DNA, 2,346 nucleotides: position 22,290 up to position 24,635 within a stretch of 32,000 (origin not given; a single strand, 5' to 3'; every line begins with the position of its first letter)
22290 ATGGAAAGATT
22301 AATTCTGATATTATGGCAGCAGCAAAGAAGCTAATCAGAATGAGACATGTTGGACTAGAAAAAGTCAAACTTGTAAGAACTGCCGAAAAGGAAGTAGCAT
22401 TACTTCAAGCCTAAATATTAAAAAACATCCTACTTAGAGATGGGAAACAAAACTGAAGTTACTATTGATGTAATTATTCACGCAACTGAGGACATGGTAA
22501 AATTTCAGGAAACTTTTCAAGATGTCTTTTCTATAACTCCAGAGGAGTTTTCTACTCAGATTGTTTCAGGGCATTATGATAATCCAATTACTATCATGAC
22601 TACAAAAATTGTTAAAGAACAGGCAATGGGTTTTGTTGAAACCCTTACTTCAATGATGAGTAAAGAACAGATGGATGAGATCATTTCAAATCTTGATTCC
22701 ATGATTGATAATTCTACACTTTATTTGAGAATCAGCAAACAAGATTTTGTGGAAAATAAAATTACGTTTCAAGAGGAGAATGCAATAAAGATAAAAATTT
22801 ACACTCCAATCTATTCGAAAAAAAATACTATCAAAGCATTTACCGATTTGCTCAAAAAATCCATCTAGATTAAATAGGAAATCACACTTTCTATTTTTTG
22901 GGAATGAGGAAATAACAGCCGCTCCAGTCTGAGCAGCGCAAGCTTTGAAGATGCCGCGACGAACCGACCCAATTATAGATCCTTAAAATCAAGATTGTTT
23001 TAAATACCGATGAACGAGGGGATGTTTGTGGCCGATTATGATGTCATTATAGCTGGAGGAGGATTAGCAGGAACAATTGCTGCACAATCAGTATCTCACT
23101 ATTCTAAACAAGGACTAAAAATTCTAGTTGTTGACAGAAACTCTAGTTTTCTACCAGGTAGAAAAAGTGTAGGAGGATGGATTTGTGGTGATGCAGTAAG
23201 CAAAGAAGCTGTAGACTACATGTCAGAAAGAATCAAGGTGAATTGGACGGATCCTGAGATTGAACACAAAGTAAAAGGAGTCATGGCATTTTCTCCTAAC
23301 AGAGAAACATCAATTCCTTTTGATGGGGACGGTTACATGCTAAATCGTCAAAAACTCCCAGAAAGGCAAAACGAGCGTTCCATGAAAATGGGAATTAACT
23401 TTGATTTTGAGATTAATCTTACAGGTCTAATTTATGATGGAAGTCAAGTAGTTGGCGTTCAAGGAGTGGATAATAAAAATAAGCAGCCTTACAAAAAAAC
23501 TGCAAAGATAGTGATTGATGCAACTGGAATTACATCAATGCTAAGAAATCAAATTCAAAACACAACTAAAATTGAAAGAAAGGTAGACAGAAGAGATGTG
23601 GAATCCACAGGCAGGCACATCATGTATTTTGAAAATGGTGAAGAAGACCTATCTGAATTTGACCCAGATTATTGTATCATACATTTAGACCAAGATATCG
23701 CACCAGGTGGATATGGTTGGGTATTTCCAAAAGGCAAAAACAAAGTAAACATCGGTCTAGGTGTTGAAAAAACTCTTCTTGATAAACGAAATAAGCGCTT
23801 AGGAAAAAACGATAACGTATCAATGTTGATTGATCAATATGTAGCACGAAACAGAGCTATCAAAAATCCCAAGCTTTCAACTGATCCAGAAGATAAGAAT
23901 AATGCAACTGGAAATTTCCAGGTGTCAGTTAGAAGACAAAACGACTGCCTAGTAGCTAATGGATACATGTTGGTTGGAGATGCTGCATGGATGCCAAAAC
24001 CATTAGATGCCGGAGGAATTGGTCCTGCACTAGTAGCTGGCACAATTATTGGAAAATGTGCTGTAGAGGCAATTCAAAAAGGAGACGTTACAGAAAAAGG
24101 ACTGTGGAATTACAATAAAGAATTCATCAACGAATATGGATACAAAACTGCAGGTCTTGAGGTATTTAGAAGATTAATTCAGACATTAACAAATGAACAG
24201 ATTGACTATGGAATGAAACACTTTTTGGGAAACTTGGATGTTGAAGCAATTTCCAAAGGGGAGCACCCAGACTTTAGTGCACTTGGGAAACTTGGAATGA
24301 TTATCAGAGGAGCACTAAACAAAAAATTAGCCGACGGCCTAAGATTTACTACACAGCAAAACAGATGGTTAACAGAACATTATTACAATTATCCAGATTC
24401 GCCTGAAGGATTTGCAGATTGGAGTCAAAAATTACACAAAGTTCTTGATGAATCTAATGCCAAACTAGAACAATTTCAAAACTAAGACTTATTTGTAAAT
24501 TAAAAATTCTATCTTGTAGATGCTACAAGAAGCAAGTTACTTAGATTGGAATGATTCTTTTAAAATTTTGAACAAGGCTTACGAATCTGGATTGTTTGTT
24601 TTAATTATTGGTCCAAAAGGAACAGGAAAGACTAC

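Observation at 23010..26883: Tightly coupled NorQ/CbbQ-like AAA+ ATPase and NorD-like VWA protein with no known client, downstream of an unusually long GGR-family flavoprotein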

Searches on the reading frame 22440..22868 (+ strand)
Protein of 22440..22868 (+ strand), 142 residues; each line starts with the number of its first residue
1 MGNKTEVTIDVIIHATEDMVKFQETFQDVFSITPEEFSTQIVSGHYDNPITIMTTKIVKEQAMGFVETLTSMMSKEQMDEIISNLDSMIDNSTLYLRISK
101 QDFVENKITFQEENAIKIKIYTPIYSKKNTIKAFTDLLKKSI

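Call 3: search_protein_families(library=pfam, proteins=[window:22440-22868:+], max_evalue=0.01)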
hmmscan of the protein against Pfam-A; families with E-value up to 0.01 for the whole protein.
window:22440-22868:+ (142 aa): 1 family
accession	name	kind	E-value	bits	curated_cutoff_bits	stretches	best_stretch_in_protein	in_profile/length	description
PF01877.22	RNA_binding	-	1.4e-25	90.4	26.9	1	6-120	1-118/120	RNA binding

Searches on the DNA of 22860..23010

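Call 107: search_rna_families(source=window, start=22860, end=23010, threshold=evalue, max_evalue=10)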
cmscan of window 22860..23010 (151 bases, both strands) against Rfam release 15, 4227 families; matches with E-value up to 10: 8.
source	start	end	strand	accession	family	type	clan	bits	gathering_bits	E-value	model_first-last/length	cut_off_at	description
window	22897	22942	+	RF00089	SNORD31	Gene; snRNA; snoRNA; CD-box;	CL00053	17.8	40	0.089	1-69/69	no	Small nucleolar RNA SNORD31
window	22900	22970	+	RF01285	snoU31b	Gene; snRNA; snoRNA; CD-box;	-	17.2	37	0.42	1-86/86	no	Small nucleolar RNA U31b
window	22899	22980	+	RF00569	SNORD19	Gene; snRNA; snoRNA; CD-box;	CL00048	15.9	35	1.6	1-76/76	no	Small nucleolar RNA SNORD19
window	22899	22929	+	RF01277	snoU54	Gene; snRNA; snoRNA; CD-box;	CL00008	14.3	35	1.6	1-67/67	no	Small nucleolar RNA U54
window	22900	22981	+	RF01201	snR40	Gene; snRNA; snoRNA; CD-box;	CL00054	13.6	50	1.3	1-93/93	no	Small nucleolar RNA snR40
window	22901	22985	+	RF01563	DdR13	Gene; snRNA; snoRNA; CD-box;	-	12.9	65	1.6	1-80/80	no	Dictyostelium snoRNA DdR13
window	22900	22938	+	RF01129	sR44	Gene; snRNA; snoRNA; CD-box;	-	8.2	45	8.4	1-55/55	no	Small nucleolar RNA sR44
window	22959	23010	+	RF01894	PCA3_2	Gene; lncRNA;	-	7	100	1.9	1-53/409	3'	Prostate cancer antigen RNA 3 conserved region 2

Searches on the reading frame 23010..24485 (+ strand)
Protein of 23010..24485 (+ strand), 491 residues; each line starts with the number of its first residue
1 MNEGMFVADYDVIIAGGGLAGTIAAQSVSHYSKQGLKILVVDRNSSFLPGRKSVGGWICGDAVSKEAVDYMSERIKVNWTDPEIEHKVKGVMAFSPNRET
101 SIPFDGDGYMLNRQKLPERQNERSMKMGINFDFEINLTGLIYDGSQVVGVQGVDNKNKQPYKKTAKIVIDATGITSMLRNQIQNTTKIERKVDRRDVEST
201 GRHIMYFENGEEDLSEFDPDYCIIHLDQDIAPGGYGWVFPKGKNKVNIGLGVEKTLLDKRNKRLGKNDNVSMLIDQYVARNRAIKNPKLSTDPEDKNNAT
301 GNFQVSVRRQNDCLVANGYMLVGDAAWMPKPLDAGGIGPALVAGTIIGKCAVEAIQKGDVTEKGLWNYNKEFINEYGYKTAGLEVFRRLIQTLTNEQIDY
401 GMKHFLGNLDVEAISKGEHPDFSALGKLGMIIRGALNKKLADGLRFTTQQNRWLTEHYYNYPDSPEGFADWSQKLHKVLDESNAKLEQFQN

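Call 3: search_protein_families(library=pfam, proteins=[window:23010-24485:+], max_evalue=0.01)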
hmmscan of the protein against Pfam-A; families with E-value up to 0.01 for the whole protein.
window:23010-24485:+ (491 aa): 9 families
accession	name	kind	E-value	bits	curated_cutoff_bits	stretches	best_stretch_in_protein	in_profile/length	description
PF22578.2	GGR_cat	-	2e-16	60.1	27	1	216-260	14-59/88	Geranylgeranyl reductase catalytic domain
PF12831.13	FAD_oxidored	-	2e-07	31.1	27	1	11-176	1-148/416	FAD dependent oxidoreductase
PF00890.30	FAD_binding_2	-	6.2e-06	26.1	20.4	0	11-46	1-33/414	FAD binding domain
PF01946.23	Thi4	-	1.2e-05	25.1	26.2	1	7-89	15-94/235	Thi4 family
PF01494.25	FAD_binding_3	-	0.00018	21.3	22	0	9-53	1-42/349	FAD binding domain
PF07992.20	Pyr_redox_2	-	0.00093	19.1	26.1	1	10-177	1-112/291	Pyridine nucleotide-disulphide oxidoreductase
PF04820.20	Trp_halogenase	-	0.0022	17.3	21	0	11-44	1-35/458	Tryptophan halogenase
PF01266.30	DAO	-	0.0054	16.7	27.9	0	11-46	1-33/353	FAD dependent oxidoreductase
PF05834.18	Lycopene_cycl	-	0.0087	15.6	23.4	0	11-81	1-64/380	Lycopene cyclase protein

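Call 4: search_protein_families(library=ncbifam, proteins=[window:23010-24485:+], max_evalue=0.01)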
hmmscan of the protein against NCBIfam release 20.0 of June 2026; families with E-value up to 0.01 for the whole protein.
window:23010-24485:+ (491 aa): 37 families (the best 25 are shown)
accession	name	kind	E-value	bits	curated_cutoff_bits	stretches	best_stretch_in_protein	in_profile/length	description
NF041080.1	DGGGPL_reductase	equivalog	3.4e-94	316.3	580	1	10-486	2-447/447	digeranylgeranylglycerophospholipid reductase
TIGR02032.1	GG-red-SF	subfamily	6.5e-41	140.9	158.8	1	10-348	1-294/297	geranylgeranyl reductase family protein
NF041160.1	DGGPL_Thplmales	equivalog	3.9e-29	101.8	780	1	9-400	3-359/396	digeranylgeranylglycerophospholipid reductase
TIGR02023.1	BchP-ChlP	subfamily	1.1e-19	70.7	343.3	1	10-388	1-333/388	geranylgeranyl diphosphate reductase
NF041385.1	Dggglyphlred_Halo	equivalog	4.4e-19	68.3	700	1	9-428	4-391/405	digeranylgeranylglycerophospholipid reductase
NF045655.1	MkRedMenJ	equivalog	7.7e-16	58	700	1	9-394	4-347/406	menaquinone reductase MenJ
NF007450.0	PRK10015.1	subfamily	1.4e-08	33.9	466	1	9-183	5-171/429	FAD-dependent oxidoreductase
NF038171.1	maturase_LodB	equivalog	1.2e-06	27.8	400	0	11-181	1-166/361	lysine-epsilon-oxidase maturase LodB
NF007542.0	PRK10157.1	subfamily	2e-06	26.8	610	1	10-189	6-177/428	FAD-dependent oxidoreductase FixC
TIGR00292.1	TIGR00292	equivalog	2.7e-06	26.8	148.3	1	8-83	20-91/254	sulfide-dependent adenosine diphosphate thiazole synthase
NF005037.0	PRK06452.1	equivalog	1.9e-05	23.5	862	0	122-184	144-206/566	succinate dehydrogenase flavoprotein subunit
NF038174.1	maturase_GoxB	equivalog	5.3e-05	22.4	400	0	11-187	2-166/358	glycine oxidase maturase GoxB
NF005331.0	PRK06854.1-2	equivalog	8.4e-05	21.2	557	0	9-44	9-43/563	adenylyl-sulfate reductase subunit alpha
NF005951.1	PRK08020.1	equivalog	0.00011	21.1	590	0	297-337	259-298/388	3-demethoxyubiquinol 3-hydroxylase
NF005612.0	PRK07364.1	equivalog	0.00013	20.6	487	0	8-45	17-51/415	FAD-dependent hydroxylase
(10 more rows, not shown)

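Call 7: search_solved_structures(query=window:23010-24485:+, max_evalue=0.001)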
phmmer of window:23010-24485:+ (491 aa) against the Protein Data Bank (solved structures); distinct sequences matched with E-value up to 0.001: 9.
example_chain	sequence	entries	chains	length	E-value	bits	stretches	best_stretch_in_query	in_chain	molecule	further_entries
3atq_A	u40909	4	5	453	2.3e-63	218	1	9-486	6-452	Conserved Archaeal protein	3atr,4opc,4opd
4opg_A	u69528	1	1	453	2.6e-63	217.8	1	9-486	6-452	Conserved Archaeal protein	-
4opl_A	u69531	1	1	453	4e-63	217.2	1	9-486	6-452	Conserved Archaeal protein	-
4opt_A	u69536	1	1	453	4.5e-63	217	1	9-486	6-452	Conserved Archaeal protein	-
4opi_A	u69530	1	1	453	1.6e-62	215.2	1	9-486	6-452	Conserved Archaeal protein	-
4opu_A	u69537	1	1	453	2.6e-62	214.5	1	9-486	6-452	Conserved Archaeal protein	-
3oz2_A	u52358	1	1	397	1.4e-22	83.4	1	9-416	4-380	Digeranylgeranylglycerophospholipid reductase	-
7koe_C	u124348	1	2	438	1.8e-05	27.1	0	319-394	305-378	Electron transfer flavoprotein-quinone oxidoreductase FixC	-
8zop_A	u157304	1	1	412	4.9e-05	25.6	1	8-368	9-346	Halogenase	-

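Call 89: search_protein_families(library=padloc, proteins=[window:23010-24485:+], max_evalue=0.001)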
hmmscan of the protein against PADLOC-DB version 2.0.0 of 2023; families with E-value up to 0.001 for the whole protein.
window:23010-24485:+ (491 aa): 0 families

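Call 104: search_solved_structures(query=window:23010-24485:+, max_evalue=1e-30, show_alignments=1)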
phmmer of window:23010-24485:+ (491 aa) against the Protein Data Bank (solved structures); distinct sequences matched with E-value up to 1e-30: 6.
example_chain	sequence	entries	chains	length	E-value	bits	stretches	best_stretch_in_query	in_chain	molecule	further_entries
3atq_A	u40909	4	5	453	2.3e-63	218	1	9-486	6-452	Conserved Archaeal protein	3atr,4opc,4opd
4opg_A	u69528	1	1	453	2.6e-63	217.8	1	9-486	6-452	Conserved Archaeal protein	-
4opl_A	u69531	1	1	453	4e-63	217.2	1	9-486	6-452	Conserved Archaeal protein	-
4opt_A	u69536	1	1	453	4.5e-63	217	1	9-486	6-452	Conserved Archaeal protein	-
4opi_A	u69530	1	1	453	1.6e-62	215.2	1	9-486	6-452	Conserved Archaeal protein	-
4opu_A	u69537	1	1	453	2.6e-62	214.5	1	9-486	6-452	Conserved Archaeal protein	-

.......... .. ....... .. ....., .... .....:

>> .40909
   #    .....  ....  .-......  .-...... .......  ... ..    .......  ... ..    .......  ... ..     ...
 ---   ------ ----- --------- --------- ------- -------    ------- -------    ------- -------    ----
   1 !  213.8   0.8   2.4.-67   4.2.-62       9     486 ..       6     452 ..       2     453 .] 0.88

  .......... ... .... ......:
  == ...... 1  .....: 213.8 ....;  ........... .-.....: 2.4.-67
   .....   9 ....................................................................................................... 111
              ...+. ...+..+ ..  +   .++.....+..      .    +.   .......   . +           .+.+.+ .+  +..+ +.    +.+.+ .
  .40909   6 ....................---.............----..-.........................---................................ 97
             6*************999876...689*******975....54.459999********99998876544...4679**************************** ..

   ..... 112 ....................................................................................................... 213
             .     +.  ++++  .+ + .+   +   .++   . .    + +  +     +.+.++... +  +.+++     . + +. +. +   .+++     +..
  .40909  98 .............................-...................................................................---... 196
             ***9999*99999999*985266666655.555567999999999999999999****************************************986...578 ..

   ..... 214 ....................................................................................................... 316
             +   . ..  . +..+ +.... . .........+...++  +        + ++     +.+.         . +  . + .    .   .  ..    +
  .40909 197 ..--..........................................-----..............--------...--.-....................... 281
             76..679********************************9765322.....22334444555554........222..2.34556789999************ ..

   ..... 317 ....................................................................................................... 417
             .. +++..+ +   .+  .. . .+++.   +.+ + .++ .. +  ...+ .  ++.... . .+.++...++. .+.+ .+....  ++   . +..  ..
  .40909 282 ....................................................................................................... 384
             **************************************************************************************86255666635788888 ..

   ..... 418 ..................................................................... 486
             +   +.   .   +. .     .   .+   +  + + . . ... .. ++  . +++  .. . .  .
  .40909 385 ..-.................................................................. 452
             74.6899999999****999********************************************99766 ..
